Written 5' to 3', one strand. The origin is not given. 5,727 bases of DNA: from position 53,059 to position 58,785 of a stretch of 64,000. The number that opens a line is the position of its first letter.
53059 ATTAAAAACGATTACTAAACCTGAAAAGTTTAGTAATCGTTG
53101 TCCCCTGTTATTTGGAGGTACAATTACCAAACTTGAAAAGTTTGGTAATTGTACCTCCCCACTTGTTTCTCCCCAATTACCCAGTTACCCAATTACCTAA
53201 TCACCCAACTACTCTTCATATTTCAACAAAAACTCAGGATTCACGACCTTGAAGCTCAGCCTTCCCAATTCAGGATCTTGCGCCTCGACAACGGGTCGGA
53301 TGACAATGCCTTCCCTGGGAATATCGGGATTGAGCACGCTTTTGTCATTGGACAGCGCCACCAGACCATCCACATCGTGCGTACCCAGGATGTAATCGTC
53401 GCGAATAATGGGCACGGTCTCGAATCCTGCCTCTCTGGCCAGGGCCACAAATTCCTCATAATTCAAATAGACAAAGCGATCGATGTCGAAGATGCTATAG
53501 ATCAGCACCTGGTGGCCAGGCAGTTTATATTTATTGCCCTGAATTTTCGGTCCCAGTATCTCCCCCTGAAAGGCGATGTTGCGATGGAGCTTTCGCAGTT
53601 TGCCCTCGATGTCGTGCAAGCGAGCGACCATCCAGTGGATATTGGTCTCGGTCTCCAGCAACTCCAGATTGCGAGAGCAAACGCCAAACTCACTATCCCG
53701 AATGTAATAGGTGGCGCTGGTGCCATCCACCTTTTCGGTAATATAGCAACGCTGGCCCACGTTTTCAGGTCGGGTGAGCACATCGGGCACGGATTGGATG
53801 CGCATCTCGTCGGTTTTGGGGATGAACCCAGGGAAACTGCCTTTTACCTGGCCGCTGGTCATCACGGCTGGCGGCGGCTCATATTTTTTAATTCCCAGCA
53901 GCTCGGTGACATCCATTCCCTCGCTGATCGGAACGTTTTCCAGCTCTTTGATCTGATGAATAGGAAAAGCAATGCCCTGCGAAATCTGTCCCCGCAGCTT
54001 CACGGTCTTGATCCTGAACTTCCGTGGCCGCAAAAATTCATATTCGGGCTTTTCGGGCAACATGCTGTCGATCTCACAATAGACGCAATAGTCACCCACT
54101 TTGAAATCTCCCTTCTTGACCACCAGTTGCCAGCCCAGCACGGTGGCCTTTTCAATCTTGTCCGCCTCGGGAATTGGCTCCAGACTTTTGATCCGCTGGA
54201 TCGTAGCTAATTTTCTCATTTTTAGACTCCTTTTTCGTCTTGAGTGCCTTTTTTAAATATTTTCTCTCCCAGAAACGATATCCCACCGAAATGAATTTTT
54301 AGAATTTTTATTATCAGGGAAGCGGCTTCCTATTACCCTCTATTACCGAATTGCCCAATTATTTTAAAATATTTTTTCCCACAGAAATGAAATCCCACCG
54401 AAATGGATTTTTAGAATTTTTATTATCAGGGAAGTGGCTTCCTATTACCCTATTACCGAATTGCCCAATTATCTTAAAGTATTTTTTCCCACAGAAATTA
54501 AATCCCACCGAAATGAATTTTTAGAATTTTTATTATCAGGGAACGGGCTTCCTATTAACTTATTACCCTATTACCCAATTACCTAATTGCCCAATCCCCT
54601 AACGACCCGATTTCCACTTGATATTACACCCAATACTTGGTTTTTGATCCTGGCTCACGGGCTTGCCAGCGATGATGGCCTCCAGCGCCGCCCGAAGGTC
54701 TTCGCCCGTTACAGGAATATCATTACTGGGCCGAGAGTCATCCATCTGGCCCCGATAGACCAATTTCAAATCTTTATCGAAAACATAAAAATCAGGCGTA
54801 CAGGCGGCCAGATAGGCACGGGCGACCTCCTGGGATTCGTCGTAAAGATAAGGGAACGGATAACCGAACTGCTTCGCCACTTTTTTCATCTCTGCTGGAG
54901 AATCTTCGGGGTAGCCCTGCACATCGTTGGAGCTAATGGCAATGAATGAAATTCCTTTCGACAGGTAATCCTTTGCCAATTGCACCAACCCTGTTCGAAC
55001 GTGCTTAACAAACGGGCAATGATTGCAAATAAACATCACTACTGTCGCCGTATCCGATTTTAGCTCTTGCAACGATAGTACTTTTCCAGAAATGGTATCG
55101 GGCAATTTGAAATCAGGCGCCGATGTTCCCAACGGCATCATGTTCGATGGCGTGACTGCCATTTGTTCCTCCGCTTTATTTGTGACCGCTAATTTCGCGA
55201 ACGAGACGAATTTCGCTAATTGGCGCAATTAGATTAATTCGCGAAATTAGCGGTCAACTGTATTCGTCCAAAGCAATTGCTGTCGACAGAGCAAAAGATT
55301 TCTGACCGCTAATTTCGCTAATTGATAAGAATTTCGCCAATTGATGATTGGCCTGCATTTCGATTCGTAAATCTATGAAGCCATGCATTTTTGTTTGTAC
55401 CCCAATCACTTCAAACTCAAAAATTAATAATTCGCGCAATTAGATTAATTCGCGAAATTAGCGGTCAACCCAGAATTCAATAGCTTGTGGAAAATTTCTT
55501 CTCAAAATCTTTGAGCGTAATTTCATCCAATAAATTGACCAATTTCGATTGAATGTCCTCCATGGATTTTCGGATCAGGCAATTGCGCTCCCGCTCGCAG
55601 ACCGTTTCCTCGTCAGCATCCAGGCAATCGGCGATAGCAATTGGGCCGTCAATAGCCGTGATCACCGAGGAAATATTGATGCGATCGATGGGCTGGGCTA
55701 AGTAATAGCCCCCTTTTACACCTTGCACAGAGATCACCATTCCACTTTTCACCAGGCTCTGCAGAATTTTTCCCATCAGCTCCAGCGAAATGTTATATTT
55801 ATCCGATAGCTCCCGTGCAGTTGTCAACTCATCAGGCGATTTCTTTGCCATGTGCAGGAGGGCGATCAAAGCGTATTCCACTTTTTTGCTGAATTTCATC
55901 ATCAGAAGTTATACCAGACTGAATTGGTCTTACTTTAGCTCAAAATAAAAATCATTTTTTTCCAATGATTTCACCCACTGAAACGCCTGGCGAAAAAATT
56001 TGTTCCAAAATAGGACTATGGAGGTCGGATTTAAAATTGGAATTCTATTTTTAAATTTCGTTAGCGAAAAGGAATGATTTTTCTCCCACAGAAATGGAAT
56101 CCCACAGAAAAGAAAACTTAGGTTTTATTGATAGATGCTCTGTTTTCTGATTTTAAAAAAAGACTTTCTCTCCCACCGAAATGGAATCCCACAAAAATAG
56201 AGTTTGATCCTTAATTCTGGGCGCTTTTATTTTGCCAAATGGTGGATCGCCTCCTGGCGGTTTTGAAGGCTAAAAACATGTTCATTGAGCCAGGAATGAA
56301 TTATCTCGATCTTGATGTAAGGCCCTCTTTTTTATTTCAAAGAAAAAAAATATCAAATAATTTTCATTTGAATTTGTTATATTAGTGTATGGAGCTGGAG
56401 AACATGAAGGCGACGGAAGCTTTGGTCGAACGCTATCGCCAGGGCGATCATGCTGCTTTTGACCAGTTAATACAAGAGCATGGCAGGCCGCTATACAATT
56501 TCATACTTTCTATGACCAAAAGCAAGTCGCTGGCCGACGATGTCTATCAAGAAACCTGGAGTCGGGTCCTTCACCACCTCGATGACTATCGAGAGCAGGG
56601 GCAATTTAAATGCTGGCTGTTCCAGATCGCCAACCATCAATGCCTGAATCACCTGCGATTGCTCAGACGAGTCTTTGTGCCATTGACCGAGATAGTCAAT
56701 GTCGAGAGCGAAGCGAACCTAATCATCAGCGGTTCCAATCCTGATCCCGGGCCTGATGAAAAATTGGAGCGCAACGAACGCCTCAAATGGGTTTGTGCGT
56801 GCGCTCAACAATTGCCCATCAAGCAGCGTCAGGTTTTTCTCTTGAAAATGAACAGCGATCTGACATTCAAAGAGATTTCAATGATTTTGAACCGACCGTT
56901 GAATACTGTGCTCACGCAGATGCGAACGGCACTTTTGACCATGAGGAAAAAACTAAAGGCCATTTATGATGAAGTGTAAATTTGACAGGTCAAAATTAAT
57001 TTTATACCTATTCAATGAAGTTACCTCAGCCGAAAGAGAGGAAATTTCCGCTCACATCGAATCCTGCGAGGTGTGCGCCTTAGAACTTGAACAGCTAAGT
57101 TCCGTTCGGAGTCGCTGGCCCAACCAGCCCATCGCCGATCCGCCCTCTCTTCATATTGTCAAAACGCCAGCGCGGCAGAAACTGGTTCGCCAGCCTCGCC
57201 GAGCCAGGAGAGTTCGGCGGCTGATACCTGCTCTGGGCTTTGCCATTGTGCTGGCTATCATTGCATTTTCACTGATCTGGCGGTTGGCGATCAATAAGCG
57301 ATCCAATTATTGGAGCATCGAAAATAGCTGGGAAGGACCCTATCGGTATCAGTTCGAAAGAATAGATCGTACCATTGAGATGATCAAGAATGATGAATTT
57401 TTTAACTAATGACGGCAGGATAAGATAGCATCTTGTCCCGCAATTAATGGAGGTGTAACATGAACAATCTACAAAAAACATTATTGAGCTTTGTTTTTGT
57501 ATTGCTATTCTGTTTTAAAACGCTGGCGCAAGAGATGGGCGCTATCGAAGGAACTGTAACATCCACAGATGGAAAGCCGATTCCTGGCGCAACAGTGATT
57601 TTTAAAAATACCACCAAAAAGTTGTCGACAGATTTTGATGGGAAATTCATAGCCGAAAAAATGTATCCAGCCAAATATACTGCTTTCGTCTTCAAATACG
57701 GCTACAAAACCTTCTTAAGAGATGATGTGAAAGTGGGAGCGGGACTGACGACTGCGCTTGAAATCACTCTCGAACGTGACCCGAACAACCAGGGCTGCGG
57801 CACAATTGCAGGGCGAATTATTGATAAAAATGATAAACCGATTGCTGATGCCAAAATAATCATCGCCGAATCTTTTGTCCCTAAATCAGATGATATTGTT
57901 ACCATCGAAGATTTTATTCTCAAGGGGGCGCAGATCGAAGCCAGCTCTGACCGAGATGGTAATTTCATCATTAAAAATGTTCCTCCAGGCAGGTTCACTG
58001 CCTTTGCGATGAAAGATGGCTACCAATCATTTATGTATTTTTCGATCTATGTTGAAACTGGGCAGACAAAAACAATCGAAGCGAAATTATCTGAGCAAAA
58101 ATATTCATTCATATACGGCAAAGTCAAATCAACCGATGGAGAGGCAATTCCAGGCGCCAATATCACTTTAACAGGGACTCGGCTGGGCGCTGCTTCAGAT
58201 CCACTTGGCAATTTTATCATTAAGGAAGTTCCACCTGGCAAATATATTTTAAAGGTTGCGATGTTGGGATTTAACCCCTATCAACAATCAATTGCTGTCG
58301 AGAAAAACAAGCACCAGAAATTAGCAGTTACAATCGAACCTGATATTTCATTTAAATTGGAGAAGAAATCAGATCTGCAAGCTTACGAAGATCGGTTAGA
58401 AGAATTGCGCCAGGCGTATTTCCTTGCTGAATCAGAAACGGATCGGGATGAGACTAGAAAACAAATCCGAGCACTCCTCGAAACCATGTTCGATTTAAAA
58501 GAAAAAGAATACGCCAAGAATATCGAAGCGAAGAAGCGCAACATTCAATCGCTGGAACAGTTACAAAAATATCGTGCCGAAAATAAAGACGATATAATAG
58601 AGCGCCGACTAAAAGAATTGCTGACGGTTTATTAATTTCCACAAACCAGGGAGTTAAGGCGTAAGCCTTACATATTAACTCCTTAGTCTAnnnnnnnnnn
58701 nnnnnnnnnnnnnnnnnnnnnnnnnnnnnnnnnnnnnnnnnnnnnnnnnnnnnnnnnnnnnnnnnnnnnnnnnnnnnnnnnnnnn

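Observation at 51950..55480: Repeat-bracketed oxidative-stress/RNA-repair island: sod, Rnl5-type RNA ligase and a thioredoxin-like gene flanked by inverted MITE-like elements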

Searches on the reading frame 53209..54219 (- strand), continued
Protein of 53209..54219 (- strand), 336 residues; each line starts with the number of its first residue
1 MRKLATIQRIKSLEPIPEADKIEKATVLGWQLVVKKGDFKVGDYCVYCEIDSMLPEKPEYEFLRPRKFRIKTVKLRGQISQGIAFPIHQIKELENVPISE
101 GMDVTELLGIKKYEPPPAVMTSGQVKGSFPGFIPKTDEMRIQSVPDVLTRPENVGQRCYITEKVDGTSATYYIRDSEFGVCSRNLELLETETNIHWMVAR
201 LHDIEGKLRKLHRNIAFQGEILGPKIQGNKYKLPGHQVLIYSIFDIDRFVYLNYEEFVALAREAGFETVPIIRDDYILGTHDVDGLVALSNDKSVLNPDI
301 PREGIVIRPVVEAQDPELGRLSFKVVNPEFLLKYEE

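Call 58: find_encoding_contigs(protein=P0053, flank=6000, max_places=1)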
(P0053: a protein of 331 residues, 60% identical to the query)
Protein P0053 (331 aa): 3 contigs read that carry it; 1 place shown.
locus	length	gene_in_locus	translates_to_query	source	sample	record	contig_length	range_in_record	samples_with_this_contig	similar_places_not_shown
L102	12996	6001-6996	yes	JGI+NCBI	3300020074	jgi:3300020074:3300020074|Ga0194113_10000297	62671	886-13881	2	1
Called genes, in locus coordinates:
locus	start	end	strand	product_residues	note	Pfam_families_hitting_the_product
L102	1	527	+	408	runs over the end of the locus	-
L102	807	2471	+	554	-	PF00342:PGI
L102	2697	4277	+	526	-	-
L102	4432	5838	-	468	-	PF01637:ATPase_2, PF13191:AAA_16 (faint), PF13173:AAA_14, PF13401:AAA_22, PF03008:DUF234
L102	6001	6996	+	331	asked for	PF21189:PHA02142, PF09414:RNA_ligase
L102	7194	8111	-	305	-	PF01261:AP_endonuc_2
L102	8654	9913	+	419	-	PF04055:Radical_SAM, PF13186:SPASM, PF02810:SEC-C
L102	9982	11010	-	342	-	PF08240:ADH_N, PF16912:Glu_dehyd_C, PF00107:ADH_zinc_N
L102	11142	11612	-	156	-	-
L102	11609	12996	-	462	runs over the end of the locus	PF08245:Mur_ligase_M, PF02875:Mur_ligase_C, PF27239:FOL3_C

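Call 59: find_encoding_contigs(protein=P0060, flank=6000, max_places=1)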
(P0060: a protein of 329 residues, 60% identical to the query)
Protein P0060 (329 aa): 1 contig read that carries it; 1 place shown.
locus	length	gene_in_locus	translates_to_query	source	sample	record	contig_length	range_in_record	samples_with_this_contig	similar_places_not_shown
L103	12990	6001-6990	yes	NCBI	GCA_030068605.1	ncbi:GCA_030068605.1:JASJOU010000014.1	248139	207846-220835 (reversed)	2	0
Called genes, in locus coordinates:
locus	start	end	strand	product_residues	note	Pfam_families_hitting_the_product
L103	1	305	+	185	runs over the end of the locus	PF13689:DUF4154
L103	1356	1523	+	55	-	-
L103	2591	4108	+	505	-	PF05731:TROVE, PF25045:vWA_Ro60 (faint)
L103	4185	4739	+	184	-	-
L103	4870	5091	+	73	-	PF00009:GTP_EFTU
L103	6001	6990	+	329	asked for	PF21189:PHA02142, PF09414:RNA_ligase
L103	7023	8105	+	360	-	PF09511:RNA_lig_T4_1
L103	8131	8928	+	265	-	-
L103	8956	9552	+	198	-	PF14519:Macro_2, PF01661:Macro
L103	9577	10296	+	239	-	PF04446:Thg1, PF14413:Thg1C (faint)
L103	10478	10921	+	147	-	-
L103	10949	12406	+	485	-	PF01139:RtcB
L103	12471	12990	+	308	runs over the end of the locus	PF03747:ADP_ribosyl_GH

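Call 81: find_encoding_contigs(protein=P0017, flank=7000, max_places=1)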
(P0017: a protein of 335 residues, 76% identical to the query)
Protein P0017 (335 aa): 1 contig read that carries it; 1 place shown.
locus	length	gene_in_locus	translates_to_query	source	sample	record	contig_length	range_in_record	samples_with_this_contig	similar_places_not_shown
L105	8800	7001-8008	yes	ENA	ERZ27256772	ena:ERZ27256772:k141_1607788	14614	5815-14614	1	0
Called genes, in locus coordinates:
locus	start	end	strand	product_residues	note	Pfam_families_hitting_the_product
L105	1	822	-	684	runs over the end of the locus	PF01841:Transglut_core, PF13860:FlgD_ig, PF18962:Por_Secre_tail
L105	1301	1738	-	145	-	-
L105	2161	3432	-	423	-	-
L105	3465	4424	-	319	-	PF13490:zf-HC2 (weak), PF11099:M11L (faint), PF02985:HEAT (faint), PF13646:HEAT_2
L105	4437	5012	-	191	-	PF04542:Sigma70_r2, PF08281:Sigma70_r4_2, PF04545:Sigma70_r4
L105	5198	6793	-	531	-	PF06662:C5-epim_C, PF18962:Por_Secre_tail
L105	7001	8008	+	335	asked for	PF21189:PHA02142, PF09414:RNA_ligase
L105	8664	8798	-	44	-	?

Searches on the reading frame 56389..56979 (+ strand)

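Call 8: search_protein_families(library=pfam, proteins=[window:56389-56979:+])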
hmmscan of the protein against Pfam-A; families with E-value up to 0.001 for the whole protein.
window:56389-56979:+ (196 aa): 3 families
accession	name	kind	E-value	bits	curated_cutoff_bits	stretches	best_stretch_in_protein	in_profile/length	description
PF04542.20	Sigma70_r2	-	3.1e-17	62.5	24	1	27-94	1-70/71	Sigma-70 region 2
PF08281.18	Sigma70_r4_2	-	1.6e-08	34.5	25.7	1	138-183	7-52/54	Sigma-70, region 4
PF04545.22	Sigma70_r4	-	7.6e-05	22.6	24.1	1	140-187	3-50/50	Sigma-70, region 4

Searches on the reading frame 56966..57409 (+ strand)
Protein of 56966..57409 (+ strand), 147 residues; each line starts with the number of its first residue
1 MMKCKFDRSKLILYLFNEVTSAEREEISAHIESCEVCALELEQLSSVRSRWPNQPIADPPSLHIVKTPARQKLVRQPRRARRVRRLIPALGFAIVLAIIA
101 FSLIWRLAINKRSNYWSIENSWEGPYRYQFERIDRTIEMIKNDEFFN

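Call 8: search_protein_families(library=pfam, proteins=[window:56966-57409:+])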
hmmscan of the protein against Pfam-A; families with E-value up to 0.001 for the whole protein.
window:56966-57409:+ (147 aa): 1 family
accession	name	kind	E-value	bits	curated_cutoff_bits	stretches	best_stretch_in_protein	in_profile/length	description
PF13490.11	zf-HC2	-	4.8e-06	27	22.2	1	8-38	5-35/35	Putative zinc-finger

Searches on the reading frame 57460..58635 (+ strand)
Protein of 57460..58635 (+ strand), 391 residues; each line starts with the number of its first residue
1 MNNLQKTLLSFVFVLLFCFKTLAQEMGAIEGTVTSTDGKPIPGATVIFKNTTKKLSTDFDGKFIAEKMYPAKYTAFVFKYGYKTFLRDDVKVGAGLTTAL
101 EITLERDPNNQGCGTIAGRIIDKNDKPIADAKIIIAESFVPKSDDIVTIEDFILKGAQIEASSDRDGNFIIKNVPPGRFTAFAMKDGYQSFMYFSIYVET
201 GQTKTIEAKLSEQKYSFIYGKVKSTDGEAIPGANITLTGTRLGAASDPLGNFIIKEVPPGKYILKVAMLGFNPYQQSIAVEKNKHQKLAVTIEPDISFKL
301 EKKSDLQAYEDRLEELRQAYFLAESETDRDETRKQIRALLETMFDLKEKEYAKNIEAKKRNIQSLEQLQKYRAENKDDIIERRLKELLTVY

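Call 8: search_protein_families(library=pfam, proteins=[window:57460-58635:+])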
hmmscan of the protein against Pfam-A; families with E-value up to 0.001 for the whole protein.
window:57460-58635:+ (391 aa): 10 families
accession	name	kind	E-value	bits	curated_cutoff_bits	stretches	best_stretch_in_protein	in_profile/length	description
PF13620.12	CarboxypepD_reg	-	5.2e-46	155.3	32.3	3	218-292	2-81/82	Carboxypeptidase regulatory-like domain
PF13715.12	CarbopepD_reg_2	-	2.3e-37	127.3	32.2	3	218-294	1-78/88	CarboxypepD_reg-like domain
PF14686.12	fn3_3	-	6.4e-13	48.7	24.4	0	56-99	30-74/75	Polysaccharide lyase family 4, domain II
PF09430.16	EMC7_beta-sandw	-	3e-10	40.8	26.6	1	243-326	22-107/122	ER membrane protein complex subunit 7, beta-sandwich domain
PF17802.7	SpaA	-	2e-09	37.9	23.1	0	219-282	5-76/91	Prealbumin-like fold domain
PF08308.17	PEGA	-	3.3e-07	30.6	20.8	1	231-294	11-69/71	PEGA domain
PF00775.27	Dioxygenase_C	-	1.5e-05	25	27.3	0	115-179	31-96/182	Dioxygenase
PF15976.11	CooC_C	-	0.00043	20.7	29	0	115-134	18-37/93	CS1-pili formation C-terminal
PF11008.14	DUF2846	-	0.0006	20.3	34.3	0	228-286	19-74/92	Protein of unknown function (DUF2846)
PF02369.22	Big_1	-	0.00095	19.7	34.9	0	29-55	21-49/93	Bacterial Ig-like domain (group 1)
